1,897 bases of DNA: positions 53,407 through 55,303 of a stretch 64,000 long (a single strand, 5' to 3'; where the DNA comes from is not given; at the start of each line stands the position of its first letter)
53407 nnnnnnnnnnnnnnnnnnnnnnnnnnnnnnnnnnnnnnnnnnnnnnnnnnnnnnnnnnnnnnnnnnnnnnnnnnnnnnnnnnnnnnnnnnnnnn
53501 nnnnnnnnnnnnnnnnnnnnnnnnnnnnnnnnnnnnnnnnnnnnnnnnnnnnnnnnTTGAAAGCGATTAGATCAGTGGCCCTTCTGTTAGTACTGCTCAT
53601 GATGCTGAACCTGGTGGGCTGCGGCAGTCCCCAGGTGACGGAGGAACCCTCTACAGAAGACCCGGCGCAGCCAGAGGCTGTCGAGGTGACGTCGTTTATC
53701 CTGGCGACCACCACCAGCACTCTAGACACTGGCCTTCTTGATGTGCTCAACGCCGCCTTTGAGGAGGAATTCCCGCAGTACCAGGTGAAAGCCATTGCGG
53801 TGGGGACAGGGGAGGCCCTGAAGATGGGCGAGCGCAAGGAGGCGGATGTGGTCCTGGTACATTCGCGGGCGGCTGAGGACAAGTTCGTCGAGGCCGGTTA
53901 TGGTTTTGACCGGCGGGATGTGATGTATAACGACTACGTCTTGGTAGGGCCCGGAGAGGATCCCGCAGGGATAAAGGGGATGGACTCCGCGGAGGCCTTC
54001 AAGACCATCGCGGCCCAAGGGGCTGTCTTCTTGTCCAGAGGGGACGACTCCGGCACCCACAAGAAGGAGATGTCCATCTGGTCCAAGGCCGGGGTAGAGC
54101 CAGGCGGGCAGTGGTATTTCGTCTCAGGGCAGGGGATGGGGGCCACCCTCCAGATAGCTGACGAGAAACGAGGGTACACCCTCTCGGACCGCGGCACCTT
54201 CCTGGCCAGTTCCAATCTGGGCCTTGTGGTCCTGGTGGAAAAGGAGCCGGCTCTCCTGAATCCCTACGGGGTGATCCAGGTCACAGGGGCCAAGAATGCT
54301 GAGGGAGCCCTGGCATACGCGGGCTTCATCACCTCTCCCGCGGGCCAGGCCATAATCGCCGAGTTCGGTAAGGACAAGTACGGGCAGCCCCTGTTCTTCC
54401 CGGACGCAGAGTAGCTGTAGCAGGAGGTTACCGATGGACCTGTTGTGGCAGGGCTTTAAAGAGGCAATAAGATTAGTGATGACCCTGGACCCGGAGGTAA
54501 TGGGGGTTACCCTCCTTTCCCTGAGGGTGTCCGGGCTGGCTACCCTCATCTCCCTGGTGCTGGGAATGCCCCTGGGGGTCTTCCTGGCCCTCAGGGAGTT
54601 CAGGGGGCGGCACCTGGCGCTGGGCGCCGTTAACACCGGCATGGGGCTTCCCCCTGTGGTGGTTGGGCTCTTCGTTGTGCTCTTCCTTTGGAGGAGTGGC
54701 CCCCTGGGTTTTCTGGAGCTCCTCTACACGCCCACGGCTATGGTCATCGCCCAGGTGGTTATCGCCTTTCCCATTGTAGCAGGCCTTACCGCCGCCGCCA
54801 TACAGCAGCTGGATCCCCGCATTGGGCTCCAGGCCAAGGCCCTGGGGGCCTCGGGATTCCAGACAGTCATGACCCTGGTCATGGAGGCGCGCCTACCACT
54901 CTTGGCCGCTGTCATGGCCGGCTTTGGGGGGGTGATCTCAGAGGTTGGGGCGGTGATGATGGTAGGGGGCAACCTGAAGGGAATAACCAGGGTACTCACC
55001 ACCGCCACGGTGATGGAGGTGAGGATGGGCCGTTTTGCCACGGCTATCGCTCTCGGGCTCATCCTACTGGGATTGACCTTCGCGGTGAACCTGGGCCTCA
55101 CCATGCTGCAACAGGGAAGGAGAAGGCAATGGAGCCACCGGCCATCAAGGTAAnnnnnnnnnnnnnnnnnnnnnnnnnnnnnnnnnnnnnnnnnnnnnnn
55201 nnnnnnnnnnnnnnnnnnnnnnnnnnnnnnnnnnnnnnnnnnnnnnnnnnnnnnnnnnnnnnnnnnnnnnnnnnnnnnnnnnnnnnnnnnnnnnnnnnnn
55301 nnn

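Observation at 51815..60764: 9-kb island inserted between ylbJ and ylbL: dehydrogenase, tupABC-mop, MttB-family, hypothetical, hpt, ldh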

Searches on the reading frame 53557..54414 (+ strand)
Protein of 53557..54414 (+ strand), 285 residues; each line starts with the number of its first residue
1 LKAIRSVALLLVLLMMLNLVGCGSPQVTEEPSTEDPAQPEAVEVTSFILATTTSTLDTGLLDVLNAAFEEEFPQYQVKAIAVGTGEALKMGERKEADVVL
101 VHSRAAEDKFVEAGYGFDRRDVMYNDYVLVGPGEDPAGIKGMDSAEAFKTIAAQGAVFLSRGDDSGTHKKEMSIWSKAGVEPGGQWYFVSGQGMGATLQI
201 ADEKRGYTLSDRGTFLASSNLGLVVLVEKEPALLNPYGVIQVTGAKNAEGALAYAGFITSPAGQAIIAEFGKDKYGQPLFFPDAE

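Call 4: search_protein_families(library=pfam, proteins=[window:53557-54414:+])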
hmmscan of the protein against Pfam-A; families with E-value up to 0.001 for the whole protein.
window:53557-54414:+ (285 aa): 3 families
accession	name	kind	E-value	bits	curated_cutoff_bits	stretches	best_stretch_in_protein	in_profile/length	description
PF12849.12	PBP_like_2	-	4.7e-45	154.9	27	1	40-261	11-266/267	PBP superfamily domain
PF13531.11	SBP_bac_11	-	5.2e-14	53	25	1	60-271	12-225/227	Bacterial extracellular solute-binding protein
PF01547.30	SBP_bac_1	-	9.2e-05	23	26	0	232-265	276-307/307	Bacterial extracellular solute-binding protein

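Call 5: search_protein_families(library=ncbifam, proteins=[window:53557-54414:+])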
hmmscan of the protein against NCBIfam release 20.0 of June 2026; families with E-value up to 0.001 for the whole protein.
window:53557-54414:+ (285 aa): 1 family
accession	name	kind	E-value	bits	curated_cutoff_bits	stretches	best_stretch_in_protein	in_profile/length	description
NF041772.1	tung_bind_TupA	equivalog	2.2e-61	207.6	400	1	45-284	15-262/266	tungstate ABC transporter substrate-binding protein TupA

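Call 13: search_solved_structures(query=window:53557-54414:+, max_evalue=0.001, show_alignments=1)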
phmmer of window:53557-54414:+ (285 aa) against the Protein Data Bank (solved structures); distinct sequences matched with E-value up to 0.001: 5.
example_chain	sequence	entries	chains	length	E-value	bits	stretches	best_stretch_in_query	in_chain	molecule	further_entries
3lr1_A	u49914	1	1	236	7.4e-66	225.4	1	49-270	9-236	Tungstate ABC transporter, periplasmic tungstate-binding protein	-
3muq_A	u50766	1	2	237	9.7e-61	208.6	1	49-270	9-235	uncharacterized conserved protein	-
5my5_A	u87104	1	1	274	4.6e-57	196.5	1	43-285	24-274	ABC transporter periplasmic substrate-binding protein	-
3kn3_A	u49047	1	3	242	3.2e-49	170.8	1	48-270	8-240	PUTATIVE PERIPLASMIC PROTEIN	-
3cvg_A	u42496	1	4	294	5.8e-10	42.1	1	96-282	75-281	Putative metal binding protein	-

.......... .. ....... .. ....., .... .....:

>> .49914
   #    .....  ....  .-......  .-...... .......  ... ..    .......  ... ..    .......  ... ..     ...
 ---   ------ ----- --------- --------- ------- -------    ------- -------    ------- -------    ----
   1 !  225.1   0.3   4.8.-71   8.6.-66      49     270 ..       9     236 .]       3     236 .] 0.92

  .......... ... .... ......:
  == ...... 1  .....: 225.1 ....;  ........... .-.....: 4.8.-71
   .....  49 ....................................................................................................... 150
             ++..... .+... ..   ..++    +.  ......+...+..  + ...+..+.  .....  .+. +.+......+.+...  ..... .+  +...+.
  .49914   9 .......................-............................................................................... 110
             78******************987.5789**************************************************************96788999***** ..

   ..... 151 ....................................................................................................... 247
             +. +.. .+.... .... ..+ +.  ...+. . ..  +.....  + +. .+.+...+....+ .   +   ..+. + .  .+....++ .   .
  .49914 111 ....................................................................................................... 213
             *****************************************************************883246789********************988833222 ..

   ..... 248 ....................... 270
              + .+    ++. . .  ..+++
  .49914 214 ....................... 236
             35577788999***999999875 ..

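Call 30: find_homologous_proteins(query=window:53557-54414:+, max_evalue=1e-30)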
Query window:53557-54414:+ (285 aa): 8000 proteins with E <= 1e-30 among 8000 candidates; the best 120 are listed.
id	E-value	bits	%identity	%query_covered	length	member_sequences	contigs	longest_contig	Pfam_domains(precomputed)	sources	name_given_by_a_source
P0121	1.3e-171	587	98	95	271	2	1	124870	PF13531.12,PF12849.13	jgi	jgi:tungstate transport system substrate-binding protein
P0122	5.0e-149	513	82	100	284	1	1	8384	PF13531.12,PF01547.31,PF12849.13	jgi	-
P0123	3.2e-123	428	-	-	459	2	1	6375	PF13531.12,PF01547.31,PF12849.13,PF03466.26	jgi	jgi:tungstate transport system substrate-binding protein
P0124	8.8e-120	417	70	94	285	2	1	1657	PF13531.12,PF01547.31,PF12849.13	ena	-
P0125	2.3e-117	409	65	100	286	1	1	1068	PF13531.12,PF01547.31,PF12849.13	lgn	-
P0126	1.9e-108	380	72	85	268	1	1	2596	PF13531.12,PF12849.13,PF03466.26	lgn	-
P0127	1.3e-106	374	72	84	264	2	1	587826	PF13531.12,PF12849.13,PF03466.26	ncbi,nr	ncbi:MAG: substrate-binding domain-containing protein [bacterium]|nr:substrate-binding domain-contai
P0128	4.1e-103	362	62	97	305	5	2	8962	PF13531.12,PF12849.13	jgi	-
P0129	7.0e-101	355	66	85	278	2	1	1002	PF13531.12,PF12849.13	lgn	-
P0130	2.4e-100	353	63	93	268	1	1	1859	PF13531.12,PF13343.12,PF12849.13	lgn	-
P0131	2.4e-98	347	58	100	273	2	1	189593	PF13531.12,PF12849.13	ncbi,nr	ncbi:MAG: solute-binding protein [Firmicutes bacterium]|nr:solute-binding protein [Bacillota bacteri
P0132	1.1e-96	341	60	94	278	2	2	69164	PF13531.12,PF12849.13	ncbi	ncbi:MAG: substrate-binding domain-containing protein [Ignavibacteriales bacterium]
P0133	4.3e-95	336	62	84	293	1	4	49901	PF13531.12,PF01547.31,PF12849.13,PF03466.26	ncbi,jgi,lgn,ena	jgi:tungstate transport system substrate-binding protein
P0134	4.5e-95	336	56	99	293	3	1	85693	PF13531.12,PF01547.31,PF12849.13,PF03466.26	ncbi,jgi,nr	ncbi:MAG: extracellular solute-binding protein [Coriobacteriia bacterium]|nr:extracellular solute-bi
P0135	2.5e-94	334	56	99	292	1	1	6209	PF13531.12,PF01547.31,PF12849.13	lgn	-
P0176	1.9e-88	314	63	84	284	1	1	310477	PF13531.12,PF12849.13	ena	-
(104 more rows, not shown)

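Call 31: find_encoding_contigs(protein=P0121, flank=10000, max_places=3)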
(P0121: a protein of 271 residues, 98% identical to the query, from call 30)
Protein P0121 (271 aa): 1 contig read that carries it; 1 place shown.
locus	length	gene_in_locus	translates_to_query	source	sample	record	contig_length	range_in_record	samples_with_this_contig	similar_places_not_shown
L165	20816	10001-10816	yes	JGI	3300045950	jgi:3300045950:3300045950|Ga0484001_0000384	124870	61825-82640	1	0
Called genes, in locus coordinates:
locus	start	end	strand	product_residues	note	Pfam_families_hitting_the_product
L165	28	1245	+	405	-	PF04389:Peptidase_M28, PF01546:Peptidase_M20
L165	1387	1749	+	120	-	PF03780:Asp23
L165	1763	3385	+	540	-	PF02734:Dak2, PF21645:FakA-like_M, PF13684:FakA-like_C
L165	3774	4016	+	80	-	PF00269:SASP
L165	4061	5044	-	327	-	PF03418:Peptidase_A25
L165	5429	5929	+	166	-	PF03602:Cons_hypoth95, PF05175:MTS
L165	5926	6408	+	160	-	PF01467:CTP_transf_like, PF08218:Citrate_ly_lig (weak)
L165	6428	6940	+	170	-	-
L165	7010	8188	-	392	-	PF07670:Gate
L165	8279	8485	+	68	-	-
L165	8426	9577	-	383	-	PF00180:Iso_dh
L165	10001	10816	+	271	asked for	PF12849:PBP_like_2, PF13531:SBP_bac_11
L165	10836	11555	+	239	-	PF00528:BPD_transp_1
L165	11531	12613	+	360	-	PF00005:ABC_tran, PF08402:TOBE_2 (faint), PF13304:AAA_21 (weak)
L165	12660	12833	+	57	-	PF03459:TOBE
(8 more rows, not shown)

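Call 32: find_encoding_contigs(protein=P0122, flank=10000, max_places=3)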
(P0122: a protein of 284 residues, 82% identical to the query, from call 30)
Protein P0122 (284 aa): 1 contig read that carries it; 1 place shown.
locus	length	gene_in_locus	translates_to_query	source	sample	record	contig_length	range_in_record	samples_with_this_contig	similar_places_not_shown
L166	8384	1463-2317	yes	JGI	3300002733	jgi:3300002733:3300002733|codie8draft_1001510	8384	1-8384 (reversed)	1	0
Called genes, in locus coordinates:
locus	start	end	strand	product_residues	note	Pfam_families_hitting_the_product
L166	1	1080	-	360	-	?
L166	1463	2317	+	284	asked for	PF12849:PBP_like_2, PF01547:SBP_bac_1 (faint), PF13531:SBP_bac_11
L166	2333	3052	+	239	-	PF00528:BPD_transp_1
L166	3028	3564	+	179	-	-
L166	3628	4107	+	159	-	-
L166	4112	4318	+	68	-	PF03459:TOBE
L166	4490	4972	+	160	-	-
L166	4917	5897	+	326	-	-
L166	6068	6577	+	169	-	-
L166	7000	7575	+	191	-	PF14681:UPRTase (weak), PF00156:Pribosyltran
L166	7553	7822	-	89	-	-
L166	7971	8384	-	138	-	?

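Call 33: find_encoding_contigs(protein=P0127, flank=10000, max_places=2)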
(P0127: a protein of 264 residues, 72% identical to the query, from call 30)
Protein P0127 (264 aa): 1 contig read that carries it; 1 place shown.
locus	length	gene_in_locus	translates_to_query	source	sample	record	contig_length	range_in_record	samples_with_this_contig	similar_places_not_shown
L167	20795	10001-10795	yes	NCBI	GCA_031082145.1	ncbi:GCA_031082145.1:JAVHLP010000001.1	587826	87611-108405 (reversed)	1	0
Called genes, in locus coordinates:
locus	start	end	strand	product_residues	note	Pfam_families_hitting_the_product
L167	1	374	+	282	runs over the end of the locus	PF14045:YIEGIA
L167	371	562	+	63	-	PF21835:YIEGIA_cap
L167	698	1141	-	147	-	-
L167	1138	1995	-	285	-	PF00069:Pkinase, PF01636:APH (faint), PF07714:PK_Tyr_Ser-Thr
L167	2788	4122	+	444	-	PF17820:PDZ_6, PF19238:Radical_SAM_2, PF04459:DUF512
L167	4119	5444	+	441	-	PF00009:GTP_EFTU, PF01926:MMR_HSR1, PF02421:FeoB_N, PF00009:GTP_EFTU, PF01926:MMR_HSR1, PF02421:FeoB_N, PF04548:AIG1 (weak), PF14714:KH_dom-like, +3 more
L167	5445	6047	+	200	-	PF02660:G3P_acyltransf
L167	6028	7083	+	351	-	PF01210:NAD_Gly3P_dh_N, PF07479:NAD_Gly3P_dh_C, PF20618:GPD_NAD_C_bact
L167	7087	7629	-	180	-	PF00156:Pribosyltran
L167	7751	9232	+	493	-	PF09547:SpoIVA_ATPase, PF20438:SpoIVA_middle, PF20439:SpoIVA_C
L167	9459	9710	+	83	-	PF00216:Bac_DNA_binding, PF18291:HU-HIG (weak)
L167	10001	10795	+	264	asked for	PF03466:LysR_substrate, PF12849:PBP_like_2, PF13531:SBP_bac_11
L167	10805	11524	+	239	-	PF00528:BPD_transp_1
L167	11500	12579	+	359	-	PF00005:ABC_tran, PF13304:AAA_21 (faint), PF08402:TOBE_2 (weak)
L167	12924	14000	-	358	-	PF12838:Fer4_7 (weak), PF00037:Fer4 (weak), PF12837:Fer4_6 (faint), PF13237:Fer4_10 (weak), PF14697:Fer4_21 (weak)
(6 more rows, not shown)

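Call 57: find_encoding_contigs(protein=P0131, flank=5000, max_places=1)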
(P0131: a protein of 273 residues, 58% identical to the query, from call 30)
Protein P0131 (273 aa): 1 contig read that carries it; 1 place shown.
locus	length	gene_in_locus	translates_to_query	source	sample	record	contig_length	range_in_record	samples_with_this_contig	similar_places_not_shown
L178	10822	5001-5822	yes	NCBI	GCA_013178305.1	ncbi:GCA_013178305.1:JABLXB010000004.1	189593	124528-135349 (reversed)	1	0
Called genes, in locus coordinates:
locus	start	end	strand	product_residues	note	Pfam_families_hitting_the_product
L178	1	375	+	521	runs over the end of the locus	PF01554:MatE (faint), PF01943:Polysacc_synt, PF03023:MurJ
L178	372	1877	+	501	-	PF00590:TP_methylase, PF01503:PRA-PH (faint), PF03819:MazG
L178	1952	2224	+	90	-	PF00216:Bac_DNA_binding, PF18291:HU-HIG, PF18175:HU-CCDC81_bac_2 (weak)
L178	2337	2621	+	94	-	PF01479:S4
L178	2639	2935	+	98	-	PF07873:YabP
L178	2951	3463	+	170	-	PF09578:Spore_YabQ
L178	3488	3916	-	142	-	PF01934:HepT-like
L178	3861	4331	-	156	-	PF01909:NTP_transf_2, PF18765:Polbeta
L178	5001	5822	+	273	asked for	PF12849:PBP_like_2, PF13531:SBP_bac_11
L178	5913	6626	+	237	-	PF00528:BPD_transp_1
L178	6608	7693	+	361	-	PF00005:ABC_tran, PF13304:AAA_21 (faint), PF08402:TOBE_2 (weak)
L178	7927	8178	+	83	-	PF08281:Sigma70_r4_2, PF00196:GerE (weak)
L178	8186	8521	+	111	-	PF04977:DivIC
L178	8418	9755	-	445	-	-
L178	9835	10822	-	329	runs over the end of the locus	PF00579:tRNA-synt_1b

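Call 58: find_encoding_contigs(protein=P0176, flank=5000, max_places=1)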
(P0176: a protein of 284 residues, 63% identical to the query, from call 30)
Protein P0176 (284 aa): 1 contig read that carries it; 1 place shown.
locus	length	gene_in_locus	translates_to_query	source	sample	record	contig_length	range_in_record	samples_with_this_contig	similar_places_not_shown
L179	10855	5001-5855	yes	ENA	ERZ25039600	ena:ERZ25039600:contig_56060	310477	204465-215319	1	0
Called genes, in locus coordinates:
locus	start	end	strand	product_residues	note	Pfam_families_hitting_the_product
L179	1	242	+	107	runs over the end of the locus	PF01909:NTP_transf_2, PF18765:Polbeta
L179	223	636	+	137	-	PF05168:HEPN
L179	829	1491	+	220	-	PF01891:CbiM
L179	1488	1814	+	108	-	PF13190:PDGLE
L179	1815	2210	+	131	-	PF02361:CbiQ (weak)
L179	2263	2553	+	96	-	PF02361:CbiQ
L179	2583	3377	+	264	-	PF00005:ABC_tran, PF02463:SMC_N (weak), PF13304:AAA_21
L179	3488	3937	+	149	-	PF03453:MoeA_N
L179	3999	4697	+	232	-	PF00994:MoCF_biosynth, PF03454:MoeA_C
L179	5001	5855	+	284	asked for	PF12849:PBP_like_2, PF13531:SBP_bac_11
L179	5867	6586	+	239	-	PF00528:BPD_transp_1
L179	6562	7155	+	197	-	PF13175:AAA_15 (weak), PF00005:ABC_tran, PF13304:AAA_21 (weak)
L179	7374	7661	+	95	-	PF03459:TOBE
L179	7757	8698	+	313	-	PF04055:Radical_SAM, PF06463:Mob_synth_C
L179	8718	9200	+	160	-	PF01967:MoaC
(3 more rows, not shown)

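Call 59: find_encoding_contigs(protein=P0134, flank=5000, max_places=1)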
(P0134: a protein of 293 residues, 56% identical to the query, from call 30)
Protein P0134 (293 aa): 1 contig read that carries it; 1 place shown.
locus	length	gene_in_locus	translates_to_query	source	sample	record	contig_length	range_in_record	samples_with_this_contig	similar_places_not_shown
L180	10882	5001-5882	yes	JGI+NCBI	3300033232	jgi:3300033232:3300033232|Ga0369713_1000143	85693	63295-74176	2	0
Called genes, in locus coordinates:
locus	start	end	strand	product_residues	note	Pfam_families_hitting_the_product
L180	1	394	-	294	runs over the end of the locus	PF00005:ABC_tran, PF13304:AAA_21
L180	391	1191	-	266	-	PF02361:CbiQ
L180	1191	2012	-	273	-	PF01891:CbiM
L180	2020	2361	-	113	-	PF01475:FUR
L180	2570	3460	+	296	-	PF00126:HTH_1, PF03466:LysR_substrate, PF12727:PBP_like (weak)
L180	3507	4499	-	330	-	PF12840:HTH_20 (weak), PF12727:PBP_like, PF12974:Phosphonate-bd (weak), PF13531:SBP_bac_11 (weak)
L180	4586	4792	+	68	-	PF03459:TOBE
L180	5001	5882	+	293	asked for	PF12849:PBP_like_2, PF03466:LysR_substrate (weak), PF01547:SBP_bac_1 (faint), PF13531:SBP_bac_11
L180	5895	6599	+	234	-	PF00528:BPD_transp_1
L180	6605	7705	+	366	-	PF00005:ABC_tran, PF13304:AAA_21 (faint), PF08402:TOBE_2 (weak), PF03459:TOBE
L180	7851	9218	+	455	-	PF12804:NTP_transf_3, PF02634:FdhD-NarQ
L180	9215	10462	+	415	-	PF03453:MoeA_N, PF00994:MoCF_biosynth, PF03454:MoeA_C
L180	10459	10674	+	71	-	-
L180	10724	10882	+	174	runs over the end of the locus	PF03205:MobB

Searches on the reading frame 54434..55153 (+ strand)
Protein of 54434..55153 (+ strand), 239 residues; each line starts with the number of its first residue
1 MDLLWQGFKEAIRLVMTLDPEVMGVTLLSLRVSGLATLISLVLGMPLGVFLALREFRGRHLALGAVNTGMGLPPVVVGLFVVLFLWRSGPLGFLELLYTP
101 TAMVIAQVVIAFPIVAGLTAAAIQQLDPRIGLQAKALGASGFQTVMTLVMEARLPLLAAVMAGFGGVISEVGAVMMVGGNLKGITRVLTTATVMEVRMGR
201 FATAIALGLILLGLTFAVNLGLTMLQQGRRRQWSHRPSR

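Call 4: search_protein_families(library=pfam, proteins=[window:54434-55153:+])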
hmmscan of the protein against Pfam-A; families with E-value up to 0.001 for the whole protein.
window:54434-55153:+ (239 aa): 1 family
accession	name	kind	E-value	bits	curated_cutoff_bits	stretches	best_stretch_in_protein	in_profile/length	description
PF00528.27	BPD_transp_1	-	1.3e-13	51.5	26.4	1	44-230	1-183/184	Binding-protein-dependent transport system inner membrane component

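Call 5: search_protein_families(library=ncbifam, proteins=[window:54434-55153:+])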
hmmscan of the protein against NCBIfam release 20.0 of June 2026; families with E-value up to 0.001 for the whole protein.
window:54434-55153:+ (239 aa): 17 families
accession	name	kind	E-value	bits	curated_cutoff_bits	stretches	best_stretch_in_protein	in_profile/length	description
NF038017.1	ABC_perm1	subfamily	3.9e-78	261.6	100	1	29-212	1-184/184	ABC transporter permease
NF041773.1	tung_perm_TupB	equivalog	8.8e-49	166.4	320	1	1-226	1-226/230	tungstate ABC transporter permease TupB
TIGR02141.1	modB_ABC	equivalog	9e-28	97.3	182.6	1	27-225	1-205/208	molybdate ABC transporter permease subunit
TIGR01581.1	Mo_ABC_porter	hypoth_equivalog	2.2e-21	76.4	210.3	1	18-217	15-221/225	ABC transporter permease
TIGR00969.1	3a0106s02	subfamily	4.9e-19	68.8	240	1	5-227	40-271/272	sulfate ABC transporter permease subunit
NF006939.0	PRK09421.1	equivalog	2.4e-18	66.4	262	1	16-200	2-194/230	molybdate ABC transporter permease subunit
NF040839.1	tungstate_WtpB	equivalog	5.2e-16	59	340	1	17-219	37-243/251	tungstate ABC transporter permease WtpB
TIGR02139.1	permease_CysT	equivalog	9.6e-16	58.2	246.1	1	16-231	42-264/265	sulfate ABC transporter permease subunit CysT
TIGR02140.1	permease_CysW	equivalog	1.3e-14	54.4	329.1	1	6-214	27-244/261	sulfate ABC transporter permease subunit CysW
NF008208.0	PRK10971.1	equivalog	9.4e-11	41.7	415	1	19-228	53-269/277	sulfate/thiosulfate ABC transporter permease CysT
NF008620.0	PRK11602.1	equivalog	1.7e-08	34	442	1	10-191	48-238/291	sulfate/thiosulfate ABC transporter permease CysW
NF007044.0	PRK09497.1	equivalog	8.8e-08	31.9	348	0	94-211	144-262/285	spermidine/putrescine ABC transporter permease PotB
NF007047.0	PRK09500.1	equivalog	1.8e-07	31.1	326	1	4-164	38-193/257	spermidine/putrescine ABC transporter permease PotC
TIGR03226.1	PhnU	equivalog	2.4e-06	27.2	283.45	1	21-214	88-294/311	2-aminoethylphosphonate ABC transporter permease subunit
NF011624.0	PRK15050.1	equivalog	3.3e-06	26.4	247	1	19-214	68-276/297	2-aminoethylphosphonate ABC transporter permease subunit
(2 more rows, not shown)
